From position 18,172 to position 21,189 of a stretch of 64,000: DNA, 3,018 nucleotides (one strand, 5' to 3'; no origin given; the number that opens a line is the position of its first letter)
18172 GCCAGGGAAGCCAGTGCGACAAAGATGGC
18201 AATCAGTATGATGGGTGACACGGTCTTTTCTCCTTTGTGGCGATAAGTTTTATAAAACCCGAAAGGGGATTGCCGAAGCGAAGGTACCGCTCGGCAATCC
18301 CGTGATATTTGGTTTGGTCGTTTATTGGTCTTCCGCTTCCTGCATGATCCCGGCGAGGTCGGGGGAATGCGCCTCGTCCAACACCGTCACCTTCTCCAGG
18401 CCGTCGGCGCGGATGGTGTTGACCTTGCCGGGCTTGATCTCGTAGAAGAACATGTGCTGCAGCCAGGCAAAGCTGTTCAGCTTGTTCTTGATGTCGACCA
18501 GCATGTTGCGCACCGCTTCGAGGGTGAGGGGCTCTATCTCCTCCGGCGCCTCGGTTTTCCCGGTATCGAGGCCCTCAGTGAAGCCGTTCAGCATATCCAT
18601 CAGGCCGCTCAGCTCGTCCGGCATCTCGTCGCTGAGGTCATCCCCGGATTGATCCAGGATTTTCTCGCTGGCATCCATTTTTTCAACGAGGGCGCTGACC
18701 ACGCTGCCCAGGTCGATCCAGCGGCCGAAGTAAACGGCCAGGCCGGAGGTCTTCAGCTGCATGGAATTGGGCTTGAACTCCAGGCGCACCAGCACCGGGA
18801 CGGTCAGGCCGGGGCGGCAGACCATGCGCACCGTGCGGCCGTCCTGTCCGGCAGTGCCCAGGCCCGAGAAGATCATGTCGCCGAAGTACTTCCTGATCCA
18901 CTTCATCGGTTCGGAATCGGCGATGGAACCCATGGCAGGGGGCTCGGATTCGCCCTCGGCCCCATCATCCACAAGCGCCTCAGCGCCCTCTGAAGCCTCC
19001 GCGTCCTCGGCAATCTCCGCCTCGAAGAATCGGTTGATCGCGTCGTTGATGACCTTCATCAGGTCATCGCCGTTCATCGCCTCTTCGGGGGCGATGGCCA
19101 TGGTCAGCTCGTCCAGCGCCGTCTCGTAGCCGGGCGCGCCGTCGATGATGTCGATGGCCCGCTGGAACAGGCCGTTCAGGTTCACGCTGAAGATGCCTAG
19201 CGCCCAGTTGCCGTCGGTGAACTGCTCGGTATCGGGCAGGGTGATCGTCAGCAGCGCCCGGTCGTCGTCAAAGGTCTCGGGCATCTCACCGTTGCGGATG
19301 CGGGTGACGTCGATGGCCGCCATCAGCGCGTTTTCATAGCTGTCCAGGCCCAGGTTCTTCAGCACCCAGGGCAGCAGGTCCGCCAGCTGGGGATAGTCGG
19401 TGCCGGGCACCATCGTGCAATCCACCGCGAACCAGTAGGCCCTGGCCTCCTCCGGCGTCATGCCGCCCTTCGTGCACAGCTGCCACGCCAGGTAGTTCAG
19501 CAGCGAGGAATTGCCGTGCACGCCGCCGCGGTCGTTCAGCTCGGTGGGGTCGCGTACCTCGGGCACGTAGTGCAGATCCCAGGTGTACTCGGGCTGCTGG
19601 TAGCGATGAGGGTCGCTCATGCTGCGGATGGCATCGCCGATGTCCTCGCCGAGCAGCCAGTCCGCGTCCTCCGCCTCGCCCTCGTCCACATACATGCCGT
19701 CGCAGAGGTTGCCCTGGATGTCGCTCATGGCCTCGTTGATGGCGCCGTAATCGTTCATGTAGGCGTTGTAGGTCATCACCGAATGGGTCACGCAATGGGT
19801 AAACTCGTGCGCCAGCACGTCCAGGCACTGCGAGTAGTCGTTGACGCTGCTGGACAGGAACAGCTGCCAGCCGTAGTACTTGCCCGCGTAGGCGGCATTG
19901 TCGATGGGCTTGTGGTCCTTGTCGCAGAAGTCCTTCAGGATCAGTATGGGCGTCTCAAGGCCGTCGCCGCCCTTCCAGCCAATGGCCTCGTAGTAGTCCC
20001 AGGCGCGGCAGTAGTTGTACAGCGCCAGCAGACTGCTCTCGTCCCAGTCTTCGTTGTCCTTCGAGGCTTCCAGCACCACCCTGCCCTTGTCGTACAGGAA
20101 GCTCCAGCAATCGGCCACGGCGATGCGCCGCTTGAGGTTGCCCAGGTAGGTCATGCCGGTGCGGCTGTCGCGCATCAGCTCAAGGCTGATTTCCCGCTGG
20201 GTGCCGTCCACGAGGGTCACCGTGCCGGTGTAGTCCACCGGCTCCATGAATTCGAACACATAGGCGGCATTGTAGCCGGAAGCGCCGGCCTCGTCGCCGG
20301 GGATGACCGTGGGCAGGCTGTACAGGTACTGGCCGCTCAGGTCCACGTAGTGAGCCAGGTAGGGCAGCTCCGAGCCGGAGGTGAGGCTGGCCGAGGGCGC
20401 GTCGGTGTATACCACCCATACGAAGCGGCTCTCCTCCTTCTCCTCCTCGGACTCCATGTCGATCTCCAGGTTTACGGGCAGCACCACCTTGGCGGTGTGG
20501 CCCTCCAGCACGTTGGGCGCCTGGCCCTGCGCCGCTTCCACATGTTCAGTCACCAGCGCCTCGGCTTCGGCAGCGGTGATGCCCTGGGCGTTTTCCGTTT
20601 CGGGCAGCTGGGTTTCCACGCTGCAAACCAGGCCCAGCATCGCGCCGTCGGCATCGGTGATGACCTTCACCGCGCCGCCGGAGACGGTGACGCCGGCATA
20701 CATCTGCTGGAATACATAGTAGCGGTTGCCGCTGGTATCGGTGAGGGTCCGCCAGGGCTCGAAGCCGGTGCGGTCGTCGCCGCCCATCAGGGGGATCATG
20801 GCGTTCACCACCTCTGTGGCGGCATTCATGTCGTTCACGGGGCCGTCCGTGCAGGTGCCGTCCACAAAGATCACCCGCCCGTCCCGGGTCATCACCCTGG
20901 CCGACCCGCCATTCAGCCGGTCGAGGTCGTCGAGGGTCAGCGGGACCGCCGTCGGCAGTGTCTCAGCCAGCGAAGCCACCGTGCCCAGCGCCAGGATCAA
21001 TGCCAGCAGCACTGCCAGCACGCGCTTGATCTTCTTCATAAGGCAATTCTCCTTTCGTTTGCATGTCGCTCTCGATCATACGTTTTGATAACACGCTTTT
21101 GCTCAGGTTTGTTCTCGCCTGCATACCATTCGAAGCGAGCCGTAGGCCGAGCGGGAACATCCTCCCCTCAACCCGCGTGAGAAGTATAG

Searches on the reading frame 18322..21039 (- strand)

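Call 12: search_protein_families(library=pfam, proteins=[window:18322-21039:-], max_evalue=0.001)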
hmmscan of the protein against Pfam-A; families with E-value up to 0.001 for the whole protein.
window:18322-21039:- (905 aa): 3 families
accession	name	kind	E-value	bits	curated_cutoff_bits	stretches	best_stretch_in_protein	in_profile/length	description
PF02868.21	Peptidase_M4_C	-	2.4e-18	67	24.4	1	427-555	5-137/165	Thermolysin metallopeptidase, alpha-helical domain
PF07504.19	FTP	-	7.5e-07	29.3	21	1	93-133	3-43/51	Fungalysin/Thermolysin Propeptide Motif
PF01447.24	Peptidase_M4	-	8e-05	23.6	22.4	1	324-418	49-144/145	Thermolysin metallopeptidase, catalytic domain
